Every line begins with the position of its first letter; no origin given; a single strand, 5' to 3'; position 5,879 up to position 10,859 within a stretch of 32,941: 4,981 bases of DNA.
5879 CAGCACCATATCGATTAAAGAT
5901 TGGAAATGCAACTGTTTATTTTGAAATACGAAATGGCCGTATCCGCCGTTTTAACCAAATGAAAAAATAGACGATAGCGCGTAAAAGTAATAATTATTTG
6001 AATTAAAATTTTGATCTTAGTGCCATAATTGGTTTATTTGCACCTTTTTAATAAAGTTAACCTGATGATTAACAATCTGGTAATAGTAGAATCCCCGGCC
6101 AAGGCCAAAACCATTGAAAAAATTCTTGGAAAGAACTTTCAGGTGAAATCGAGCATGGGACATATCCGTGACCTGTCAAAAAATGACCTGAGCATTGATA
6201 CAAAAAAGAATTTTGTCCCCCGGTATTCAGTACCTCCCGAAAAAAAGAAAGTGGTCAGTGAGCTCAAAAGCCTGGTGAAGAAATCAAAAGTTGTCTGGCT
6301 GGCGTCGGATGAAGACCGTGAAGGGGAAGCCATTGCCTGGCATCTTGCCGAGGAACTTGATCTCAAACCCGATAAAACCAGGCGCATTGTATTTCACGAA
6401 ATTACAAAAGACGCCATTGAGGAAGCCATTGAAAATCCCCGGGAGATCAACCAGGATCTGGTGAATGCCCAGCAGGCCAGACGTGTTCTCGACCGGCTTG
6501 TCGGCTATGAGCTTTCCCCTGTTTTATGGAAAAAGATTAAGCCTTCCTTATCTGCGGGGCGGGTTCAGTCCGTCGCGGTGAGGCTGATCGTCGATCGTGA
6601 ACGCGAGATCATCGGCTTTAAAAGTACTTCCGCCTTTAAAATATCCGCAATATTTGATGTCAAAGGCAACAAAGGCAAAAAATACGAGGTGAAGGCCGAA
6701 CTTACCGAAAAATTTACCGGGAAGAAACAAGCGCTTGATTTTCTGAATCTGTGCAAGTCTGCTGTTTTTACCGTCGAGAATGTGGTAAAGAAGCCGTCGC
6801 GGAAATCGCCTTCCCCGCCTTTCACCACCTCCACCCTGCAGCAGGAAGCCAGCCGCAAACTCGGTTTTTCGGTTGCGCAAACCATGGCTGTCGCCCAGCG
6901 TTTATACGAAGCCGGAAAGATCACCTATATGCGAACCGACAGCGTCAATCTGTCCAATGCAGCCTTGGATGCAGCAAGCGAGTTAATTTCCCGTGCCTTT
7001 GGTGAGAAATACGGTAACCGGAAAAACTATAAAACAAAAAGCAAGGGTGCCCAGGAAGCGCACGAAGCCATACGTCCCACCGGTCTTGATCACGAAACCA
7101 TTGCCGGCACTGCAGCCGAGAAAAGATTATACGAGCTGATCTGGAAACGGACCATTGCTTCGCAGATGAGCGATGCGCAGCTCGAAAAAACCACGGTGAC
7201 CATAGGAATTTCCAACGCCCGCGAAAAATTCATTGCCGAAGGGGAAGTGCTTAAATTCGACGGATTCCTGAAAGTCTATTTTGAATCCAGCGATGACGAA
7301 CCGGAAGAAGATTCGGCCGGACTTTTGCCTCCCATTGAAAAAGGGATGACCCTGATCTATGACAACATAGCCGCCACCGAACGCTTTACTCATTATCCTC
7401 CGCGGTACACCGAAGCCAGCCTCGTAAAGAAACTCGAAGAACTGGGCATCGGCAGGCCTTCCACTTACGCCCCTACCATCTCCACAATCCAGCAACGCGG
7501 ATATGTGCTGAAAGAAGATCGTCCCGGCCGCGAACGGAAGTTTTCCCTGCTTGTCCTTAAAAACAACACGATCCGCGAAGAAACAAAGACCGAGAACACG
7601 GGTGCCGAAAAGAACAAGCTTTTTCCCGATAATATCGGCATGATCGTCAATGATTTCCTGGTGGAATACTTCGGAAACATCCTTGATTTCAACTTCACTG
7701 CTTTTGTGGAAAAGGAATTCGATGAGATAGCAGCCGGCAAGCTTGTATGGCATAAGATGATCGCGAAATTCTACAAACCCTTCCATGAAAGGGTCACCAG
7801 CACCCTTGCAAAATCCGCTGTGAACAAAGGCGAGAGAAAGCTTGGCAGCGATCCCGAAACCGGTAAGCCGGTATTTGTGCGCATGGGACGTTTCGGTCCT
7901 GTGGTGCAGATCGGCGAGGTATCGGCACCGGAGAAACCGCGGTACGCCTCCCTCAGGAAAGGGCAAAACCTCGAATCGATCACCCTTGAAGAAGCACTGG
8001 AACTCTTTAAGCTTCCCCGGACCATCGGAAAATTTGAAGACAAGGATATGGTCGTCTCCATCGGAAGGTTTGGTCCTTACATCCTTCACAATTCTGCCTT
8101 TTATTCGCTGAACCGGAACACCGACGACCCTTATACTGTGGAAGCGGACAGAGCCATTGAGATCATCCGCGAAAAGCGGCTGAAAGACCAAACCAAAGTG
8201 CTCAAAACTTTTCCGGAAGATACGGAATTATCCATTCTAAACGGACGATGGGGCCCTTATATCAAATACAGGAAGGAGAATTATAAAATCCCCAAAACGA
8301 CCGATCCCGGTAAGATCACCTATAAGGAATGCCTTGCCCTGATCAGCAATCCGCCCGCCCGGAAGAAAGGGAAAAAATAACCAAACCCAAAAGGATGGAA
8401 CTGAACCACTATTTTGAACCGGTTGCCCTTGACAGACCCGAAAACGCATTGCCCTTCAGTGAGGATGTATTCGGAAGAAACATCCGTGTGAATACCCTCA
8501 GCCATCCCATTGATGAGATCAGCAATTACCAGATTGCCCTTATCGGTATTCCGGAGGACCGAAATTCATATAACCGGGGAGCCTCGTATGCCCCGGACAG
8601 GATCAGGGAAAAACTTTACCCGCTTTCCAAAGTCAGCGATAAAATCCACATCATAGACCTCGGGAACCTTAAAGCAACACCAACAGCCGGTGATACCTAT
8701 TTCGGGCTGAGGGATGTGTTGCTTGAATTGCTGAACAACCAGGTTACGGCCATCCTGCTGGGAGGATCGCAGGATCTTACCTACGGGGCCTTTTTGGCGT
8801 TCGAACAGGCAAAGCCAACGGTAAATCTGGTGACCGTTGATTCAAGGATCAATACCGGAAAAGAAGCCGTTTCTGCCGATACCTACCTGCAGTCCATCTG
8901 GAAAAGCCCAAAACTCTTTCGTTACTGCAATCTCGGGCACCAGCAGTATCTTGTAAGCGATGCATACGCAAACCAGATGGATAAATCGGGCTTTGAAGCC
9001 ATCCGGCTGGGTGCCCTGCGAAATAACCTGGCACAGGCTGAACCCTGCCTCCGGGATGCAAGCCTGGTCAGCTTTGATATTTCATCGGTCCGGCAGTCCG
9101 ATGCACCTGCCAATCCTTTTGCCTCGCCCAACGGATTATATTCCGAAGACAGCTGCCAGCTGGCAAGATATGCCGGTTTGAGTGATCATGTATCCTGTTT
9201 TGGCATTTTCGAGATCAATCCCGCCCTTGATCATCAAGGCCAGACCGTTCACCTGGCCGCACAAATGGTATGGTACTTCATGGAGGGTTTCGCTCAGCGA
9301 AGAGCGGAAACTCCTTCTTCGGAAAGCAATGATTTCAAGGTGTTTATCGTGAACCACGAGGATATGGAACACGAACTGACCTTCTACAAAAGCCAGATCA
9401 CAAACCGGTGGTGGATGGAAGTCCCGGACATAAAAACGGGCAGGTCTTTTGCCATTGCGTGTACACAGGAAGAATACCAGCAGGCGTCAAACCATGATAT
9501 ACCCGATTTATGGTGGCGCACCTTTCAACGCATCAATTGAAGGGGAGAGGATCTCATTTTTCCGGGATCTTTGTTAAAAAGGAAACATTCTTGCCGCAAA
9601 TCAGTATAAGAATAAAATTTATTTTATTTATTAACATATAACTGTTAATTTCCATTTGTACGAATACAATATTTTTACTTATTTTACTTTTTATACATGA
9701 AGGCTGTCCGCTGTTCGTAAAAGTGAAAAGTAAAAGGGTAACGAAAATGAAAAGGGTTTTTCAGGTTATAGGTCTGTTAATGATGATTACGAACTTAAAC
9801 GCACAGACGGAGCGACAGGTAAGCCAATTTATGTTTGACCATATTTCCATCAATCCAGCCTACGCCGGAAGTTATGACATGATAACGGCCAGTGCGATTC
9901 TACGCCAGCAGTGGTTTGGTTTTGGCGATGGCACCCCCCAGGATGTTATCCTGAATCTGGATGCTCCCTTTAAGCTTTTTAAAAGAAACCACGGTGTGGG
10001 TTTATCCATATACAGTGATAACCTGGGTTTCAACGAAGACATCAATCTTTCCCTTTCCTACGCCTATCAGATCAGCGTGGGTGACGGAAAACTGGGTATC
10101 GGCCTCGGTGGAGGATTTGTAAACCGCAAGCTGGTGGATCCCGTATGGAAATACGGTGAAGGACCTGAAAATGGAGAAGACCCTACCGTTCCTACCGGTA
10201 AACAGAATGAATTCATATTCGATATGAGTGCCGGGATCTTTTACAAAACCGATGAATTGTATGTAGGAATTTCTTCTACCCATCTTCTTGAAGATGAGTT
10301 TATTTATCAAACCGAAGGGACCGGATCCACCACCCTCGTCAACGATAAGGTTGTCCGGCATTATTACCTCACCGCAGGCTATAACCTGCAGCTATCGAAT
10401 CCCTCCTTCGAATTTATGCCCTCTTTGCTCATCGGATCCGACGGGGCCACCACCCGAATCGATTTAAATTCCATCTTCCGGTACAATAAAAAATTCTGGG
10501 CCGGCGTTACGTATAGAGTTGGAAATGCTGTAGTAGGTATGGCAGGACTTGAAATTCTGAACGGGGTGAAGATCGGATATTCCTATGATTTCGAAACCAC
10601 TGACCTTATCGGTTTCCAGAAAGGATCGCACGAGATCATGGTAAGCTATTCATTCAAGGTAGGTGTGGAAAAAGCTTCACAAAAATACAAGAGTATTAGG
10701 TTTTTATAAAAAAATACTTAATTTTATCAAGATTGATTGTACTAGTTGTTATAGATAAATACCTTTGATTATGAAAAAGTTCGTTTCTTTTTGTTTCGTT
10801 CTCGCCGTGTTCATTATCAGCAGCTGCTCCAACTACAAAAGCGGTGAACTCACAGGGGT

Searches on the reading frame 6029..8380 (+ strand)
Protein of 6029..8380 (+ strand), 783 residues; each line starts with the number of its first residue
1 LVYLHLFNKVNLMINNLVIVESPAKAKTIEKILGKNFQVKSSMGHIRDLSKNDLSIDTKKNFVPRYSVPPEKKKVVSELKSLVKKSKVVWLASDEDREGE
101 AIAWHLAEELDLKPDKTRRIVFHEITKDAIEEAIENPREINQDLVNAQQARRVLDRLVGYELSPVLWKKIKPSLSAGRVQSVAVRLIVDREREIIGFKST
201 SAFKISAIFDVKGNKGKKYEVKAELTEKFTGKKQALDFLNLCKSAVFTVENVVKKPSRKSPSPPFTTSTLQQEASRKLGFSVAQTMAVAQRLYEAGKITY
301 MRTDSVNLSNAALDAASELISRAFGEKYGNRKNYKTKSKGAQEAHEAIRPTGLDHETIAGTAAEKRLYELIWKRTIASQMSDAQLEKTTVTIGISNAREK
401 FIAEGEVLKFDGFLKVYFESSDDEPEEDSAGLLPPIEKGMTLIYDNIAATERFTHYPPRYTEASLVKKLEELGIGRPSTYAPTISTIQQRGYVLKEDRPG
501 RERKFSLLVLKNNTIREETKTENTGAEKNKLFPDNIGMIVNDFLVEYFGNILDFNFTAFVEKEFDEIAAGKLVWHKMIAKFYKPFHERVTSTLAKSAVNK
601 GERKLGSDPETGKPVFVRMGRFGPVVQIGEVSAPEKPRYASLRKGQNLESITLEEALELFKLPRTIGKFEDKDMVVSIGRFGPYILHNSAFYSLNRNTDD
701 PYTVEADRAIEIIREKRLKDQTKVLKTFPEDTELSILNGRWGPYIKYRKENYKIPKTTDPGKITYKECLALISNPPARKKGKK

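Call 7: search_protein_families(library=pfam, proteins=[window:6029-8380:+], max_evalue=0.001)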
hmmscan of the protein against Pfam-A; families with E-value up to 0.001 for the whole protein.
window:6029-8380:+ (783 aa): 3 families
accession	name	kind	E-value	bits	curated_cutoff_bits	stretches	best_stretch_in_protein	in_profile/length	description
PF01131.25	Topoisom_bac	-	1.2e-114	384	35.1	2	140-497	2-361/411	DNA topoisomerase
PF13368.11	Toprim_C_rpt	-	5e-48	161.3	22.3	3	608-665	1-51/57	Topoisomerase C-terminal repeat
PF01751.28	Toprim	-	2.1e-21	76.3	23.1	1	17-125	2-96/96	Toprim domain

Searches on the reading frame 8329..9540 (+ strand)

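Call 7: search_protein_families(library=pfam, proteins=[window:8329-9540:+], max_evalue=0.001)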
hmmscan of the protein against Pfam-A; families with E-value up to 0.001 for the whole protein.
window:8329-9540:+ (403 aa): 1 family
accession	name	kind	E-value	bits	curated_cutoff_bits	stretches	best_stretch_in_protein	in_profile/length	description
PF00491.26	Arginase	-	8.2e-25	88.2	22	1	68-317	2-277/280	Arginase family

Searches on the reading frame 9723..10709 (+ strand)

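Call 7: search_protein_families(library=pfam, proteins=[window:9723-10709:+], max_evalue=0.001)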
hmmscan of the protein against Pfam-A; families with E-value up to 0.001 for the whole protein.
window:9723-10709:+ (328 aa): 1 family
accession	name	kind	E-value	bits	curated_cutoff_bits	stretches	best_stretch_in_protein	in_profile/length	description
PF11751.14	PorP_SprF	-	5.4e-68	229.9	22.3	1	26-309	2-273/273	Type IX secretion system membrane protein PorP/SprF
